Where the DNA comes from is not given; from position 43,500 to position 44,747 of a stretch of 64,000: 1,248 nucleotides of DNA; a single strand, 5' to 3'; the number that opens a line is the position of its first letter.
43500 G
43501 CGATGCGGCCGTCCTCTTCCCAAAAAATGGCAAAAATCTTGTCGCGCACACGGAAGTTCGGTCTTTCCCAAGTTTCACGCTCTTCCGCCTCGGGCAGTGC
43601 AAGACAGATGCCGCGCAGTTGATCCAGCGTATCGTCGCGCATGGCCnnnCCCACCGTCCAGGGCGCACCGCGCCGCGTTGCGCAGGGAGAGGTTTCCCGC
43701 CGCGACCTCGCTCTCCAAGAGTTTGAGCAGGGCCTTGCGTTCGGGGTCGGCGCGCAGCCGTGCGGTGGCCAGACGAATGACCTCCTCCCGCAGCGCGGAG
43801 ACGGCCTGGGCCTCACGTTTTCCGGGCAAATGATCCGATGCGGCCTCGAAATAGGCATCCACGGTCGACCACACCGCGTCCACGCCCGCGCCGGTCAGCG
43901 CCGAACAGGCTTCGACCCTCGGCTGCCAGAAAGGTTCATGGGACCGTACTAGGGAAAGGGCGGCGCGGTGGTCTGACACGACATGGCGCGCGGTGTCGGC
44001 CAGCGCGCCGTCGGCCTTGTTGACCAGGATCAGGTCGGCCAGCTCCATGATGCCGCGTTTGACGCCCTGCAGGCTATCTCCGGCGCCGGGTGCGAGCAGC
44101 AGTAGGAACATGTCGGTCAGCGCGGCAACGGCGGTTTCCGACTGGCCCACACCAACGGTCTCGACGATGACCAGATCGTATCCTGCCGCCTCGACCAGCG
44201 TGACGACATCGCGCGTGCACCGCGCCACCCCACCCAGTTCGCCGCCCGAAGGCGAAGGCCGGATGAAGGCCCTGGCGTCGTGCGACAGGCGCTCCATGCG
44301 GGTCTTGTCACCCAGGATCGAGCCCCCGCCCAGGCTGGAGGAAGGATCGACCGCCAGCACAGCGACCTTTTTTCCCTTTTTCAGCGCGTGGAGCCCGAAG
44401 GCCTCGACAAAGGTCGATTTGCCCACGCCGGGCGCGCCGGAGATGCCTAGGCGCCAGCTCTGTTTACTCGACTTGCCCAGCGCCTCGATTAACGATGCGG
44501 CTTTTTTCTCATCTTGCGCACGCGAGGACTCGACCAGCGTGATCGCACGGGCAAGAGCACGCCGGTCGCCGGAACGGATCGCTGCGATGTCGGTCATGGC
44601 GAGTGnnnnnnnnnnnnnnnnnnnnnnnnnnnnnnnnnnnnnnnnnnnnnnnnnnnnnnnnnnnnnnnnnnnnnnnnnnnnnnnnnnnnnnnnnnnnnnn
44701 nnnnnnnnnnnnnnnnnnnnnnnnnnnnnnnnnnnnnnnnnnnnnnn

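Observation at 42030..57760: A mosaic MITE/RIME-like intergenic repeat family present in three copies, two of them splitting the PHA operon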

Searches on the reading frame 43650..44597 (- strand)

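Call 9: search_protein_families(library=pfam, proteins=[window:43650-44597:-])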
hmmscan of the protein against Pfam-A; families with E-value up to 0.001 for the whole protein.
window:43650-44597:- (316 aa): 3 families
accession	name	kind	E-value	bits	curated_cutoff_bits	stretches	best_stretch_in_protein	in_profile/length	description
PF03308.22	MeaB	-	2.2e-95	319.2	23.1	1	15-279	1-266/273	Methylmalonyl Co-A mutase-associated GTPase MeaB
PF02492.25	cobW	-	6e-05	23.1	20.7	0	51-207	4-165/180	CobW/HypB/UreG, nucleotide-binding domain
PF03029.23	ATP_bind_1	-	0.00024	21.4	27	1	52-87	1-36/240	Conserved hypothetical ATP binding protein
